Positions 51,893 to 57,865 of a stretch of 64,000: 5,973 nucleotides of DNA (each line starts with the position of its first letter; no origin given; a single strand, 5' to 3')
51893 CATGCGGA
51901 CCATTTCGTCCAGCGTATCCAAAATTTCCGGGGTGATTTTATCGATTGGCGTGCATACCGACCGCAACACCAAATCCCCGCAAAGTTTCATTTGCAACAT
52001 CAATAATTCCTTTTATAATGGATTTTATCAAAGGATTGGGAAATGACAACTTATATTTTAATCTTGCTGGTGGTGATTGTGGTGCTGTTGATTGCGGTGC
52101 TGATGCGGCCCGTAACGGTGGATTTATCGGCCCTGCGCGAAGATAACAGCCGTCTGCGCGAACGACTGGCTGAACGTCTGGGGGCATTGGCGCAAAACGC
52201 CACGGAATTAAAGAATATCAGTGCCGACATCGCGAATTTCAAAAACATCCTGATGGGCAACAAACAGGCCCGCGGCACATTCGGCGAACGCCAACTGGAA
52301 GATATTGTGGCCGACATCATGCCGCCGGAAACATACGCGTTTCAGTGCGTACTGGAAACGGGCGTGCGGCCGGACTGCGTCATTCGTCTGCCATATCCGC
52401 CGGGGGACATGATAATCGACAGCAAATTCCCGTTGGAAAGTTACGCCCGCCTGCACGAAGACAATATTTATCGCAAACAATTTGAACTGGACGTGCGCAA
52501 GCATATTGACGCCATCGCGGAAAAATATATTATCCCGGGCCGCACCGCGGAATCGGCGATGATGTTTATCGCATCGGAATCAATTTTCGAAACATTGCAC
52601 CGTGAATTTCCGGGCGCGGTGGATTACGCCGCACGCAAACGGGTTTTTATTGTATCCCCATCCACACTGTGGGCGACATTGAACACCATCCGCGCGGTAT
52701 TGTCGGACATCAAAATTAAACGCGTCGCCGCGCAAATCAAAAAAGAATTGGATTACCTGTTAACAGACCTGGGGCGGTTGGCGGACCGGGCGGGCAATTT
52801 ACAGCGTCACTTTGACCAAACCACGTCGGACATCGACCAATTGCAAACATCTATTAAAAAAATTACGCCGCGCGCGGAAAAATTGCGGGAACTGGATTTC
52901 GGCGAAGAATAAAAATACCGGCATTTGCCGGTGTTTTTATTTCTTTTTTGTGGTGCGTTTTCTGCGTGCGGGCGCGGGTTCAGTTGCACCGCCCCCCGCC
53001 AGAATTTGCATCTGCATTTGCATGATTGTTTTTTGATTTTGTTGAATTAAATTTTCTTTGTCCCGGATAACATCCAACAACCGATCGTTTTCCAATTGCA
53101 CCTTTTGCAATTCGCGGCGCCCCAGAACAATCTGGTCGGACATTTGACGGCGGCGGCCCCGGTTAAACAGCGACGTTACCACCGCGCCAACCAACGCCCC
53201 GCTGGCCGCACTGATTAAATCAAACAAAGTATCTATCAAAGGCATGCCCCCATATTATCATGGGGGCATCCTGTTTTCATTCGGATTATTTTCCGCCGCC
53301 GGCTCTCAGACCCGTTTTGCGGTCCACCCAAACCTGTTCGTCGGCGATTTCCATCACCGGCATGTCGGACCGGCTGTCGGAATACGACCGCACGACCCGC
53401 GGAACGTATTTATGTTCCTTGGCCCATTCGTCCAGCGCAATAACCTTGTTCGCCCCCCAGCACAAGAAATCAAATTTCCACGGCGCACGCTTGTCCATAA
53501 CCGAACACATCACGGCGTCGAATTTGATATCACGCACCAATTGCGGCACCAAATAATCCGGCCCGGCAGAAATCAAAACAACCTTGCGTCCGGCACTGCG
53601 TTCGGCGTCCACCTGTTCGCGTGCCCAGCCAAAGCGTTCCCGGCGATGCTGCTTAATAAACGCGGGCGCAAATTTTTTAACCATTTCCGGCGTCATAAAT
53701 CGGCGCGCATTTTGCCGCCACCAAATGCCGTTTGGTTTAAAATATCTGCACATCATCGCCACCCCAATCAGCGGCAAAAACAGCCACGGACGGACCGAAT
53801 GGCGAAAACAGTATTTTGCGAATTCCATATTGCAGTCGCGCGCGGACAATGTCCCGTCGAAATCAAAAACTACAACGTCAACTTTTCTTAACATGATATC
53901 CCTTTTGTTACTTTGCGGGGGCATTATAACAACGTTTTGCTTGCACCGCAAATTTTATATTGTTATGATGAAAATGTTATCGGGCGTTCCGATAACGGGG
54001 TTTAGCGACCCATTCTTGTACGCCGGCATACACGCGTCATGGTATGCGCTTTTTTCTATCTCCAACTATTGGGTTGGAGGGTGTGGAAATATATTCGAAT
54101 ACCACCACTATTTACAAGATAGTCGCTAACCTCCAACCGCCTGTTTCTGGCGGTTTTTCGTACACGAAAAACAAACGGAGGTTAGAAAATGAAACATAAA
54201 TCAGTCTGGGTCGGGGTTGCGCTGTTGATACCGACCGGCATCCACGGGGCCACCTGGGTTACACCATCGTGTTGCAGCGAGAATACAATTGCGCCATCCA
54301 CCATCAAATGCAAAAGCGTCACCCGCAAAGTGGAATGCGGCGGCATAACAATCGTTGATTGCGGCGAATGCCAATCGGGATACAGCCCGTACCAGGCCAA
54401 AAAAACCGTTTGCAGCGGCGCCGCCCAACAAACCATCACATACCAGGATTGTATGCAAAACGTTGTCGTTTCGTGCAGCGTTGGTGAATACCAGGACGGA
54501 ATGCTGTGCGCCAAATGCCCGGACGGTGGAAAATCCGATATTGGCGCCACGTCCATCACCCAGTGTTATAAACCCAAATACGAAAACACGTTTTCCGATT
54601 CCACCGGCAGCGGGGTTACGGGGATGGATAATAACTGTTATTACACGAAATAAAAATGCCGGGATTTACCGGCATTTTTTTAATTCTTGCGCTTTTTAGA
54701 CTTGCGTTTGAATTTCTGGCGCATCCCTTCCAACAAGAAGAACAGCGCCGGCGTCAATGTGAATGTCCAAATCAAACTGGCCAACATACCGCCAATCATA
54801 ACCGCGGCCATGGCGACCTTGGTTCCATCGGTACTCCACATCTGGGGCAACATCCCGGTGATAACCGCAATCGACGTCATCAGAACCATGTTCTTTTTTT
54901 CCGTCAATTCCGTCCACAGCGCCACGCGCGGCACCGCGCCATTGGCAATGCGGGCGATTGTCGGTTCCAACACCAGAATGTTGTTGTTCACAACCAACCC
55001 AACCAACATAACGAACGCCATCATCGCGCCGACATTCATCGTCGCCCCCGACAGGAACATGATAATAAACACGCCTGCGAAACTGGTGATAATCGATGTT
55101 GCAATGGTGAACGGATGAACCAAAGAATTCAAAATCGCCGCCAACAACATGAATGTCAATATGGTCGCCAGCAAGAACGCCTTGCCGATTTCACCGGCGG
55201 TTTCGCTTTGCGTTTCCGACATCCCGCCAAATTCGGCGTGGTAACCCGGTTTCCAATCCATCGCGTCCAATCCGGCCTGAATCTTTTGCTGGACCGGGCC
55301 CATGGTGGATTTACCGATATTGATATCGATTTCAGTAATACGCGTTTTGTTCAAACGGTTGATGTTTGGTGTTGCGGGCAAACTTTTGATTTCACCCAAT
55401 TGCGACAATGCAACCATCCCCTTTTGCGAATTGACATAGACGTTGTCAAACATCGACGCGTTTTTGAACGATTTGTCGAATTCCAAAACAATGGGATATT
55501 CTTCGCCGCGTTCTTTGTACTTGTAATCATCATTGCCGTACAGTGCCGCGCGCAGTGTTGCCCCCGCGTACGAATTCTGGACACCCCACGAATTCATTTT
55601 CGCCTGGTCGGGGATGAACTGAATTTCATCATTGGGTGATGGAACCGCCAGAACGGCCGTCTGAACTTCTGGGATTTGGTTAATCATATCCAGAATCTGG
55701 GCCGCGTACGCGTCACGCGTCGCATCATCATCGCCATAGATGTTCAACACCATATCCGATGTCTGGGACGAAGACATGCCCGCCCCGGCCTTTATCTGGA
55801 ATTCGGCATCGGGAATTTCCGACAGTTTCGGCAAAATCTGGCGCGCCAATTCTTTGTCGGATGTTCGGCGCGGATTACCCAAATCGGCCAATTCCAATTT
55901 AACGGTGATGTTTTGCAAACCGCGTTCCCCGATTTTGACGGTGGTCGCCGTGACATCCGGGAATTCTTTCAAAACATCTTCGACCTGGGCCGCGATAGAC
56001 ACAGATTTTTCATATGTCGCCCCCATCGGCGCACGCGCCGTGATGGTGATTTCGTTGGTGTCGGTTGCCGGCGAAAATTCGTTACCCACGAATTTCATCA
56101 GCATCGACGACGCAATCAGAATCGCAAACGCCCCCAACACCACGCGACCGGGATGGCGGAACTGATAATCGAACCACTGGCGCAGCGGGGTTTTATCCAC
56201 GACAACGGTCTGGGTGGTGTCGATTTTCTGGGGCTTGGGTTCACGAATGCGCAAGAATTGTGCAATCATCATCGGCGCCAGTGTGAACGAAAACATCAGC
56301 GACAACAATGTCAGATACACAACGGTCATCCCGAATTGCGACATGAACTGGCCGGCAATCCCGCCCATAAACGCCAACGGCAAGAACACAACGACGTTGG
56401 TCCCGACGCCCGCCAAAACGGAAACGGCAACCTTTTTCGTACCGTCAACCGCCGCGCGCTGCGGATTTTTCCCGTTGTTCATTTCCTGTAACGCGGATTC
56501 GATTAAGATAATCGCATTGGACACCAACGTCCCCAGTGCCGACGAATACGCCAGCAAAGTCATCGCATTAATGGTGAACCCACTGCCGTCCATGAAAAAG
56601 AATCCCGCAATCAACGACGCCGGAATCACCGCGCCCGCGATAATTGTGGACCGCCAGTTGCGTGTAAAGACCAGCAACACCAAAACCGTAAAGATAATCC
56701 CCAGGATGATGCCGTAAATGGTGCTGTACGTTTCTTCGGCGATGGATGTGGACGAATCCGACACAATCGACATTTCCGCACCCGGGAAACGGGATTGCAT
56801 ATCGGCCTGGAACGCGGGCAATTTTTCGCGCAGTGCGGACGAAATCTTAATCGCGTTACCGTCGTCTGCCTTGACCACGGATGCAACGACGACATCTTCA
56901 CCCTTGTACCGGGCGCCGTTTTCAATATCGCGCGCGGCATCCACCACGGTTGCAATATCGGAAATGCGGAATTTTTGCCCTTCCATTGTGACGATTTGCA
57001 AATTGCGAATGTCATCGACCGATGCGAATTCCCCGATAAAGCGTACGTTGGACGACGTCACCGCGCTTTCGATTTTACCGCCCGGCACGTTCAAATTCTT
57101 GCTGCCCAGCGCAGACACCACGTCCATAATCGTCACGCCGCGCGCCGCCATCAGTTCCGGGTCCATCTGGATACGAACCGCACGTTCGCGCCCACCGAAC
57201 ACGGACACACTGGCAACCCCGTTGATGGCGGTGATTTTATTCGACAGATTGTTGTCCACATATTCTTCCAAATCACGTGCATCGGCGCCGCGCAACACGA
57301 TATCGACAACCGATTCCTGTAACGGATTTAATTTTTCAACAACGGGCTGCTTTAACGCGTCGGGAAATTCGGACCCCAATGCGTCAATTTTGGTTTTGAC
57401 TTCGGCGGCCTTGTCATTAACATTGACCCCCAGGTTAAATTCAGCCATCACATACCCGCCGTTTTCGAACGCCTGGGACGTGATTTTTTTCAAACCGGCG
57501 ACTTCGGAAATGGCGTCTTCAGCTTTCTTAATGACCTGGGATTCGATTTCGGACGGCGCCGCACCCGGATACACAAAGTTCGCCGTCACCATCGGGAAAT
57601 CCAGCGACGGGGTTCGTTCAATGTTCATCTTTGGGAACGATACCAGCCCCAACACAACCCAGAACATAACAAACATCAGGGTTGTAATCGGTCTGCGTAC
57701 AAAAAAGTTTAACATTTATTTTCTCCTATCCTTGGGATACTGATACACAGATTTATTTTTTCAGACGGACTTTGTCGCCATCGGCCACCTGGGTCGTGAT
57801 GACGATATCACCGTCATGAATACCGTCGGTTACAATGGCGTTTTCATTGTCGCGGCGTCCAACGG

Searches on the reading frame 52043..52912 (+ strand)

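Call 76: search_protein_families(library=pfam, proteins=[window:52043-52912:+], max_evalue=0.01)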
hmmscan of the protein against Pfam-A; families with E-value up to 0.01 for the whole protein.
window:52043-52912:+ (289 aa): 3 families
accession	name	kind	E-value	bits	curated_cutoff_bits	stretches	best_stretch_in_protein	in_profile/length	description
PF02646.22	RmuC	-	1.7e-56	191.9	26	1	19-286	5-286/291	RmuC family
PF04513.17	Baculo_PEP_C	-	0.0047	17.4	38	0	212-272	21-84/140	Baculovirus polyhedron envelope protein, PEP, C terminus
PF06103.16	DUF948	-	0.0053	17.4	37.2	0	209-281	17-87/89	Bacterial protein of unknown function (DUF948)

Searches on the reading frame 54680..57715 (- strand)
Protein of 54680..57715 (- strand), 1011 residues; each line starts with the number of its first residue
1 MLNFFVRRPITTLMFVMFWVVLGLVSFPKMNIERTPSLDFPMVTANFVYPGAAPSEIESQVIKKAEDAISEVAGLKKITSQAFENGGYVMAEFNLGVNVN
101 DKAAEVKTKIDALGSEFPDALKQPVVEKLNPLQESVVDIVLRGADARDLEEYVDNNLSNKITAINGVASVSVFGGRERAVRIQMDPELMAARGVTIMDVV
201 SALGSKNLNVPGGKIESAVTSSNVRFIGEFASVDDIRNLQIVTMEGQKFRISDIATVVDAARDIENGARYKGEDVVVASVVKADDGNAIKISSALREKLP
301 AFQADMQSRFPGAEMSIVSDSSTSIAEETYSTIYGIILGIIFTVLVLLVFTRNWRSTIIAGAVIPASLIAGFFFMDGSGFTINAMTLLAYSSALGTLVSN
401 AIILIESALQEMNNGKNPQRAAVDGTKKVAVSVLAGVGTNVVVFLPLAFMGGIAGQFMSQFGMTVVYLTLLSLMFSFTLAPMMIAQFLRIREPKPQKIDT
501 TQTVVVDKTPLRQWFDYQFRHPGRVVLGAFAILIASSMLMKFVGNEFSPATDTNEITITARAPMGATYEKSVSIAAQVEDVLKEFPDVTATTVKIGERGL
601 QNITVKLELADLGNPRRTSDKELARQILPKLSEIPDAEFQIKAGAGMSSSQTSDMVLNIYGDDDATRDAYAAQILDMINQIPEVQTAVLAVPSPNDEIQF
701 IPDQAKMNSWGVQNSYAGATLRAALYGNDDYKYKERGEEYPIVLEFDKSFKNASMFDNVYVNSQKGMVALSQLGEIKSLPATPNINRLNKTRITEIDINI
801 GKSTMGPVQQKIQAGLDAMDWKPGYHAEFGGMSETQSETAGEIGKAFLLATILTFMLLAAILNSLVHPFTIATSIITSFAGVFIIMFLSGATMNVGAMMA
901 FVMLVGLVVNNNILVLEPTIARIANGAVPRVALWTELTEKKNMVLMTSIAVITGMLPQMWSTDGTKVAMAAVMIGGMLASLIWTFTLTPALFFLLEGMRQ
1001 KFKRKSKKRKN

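Call 18: search_protein_families(library=pfam, proteins=[window:54680-57715:-], max_evalue=0.001)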
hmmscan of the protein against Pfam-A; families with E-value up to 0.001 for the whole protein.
window:54680-57715:- (1011 aa): 1 family
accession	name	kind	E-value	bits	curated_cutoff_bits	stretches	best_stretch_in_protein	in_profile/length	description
PF00873.25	ACR_tran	-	6.1e-179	597.4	28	1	1-995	1-1020/1021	AcrB/AcrD/AcrF family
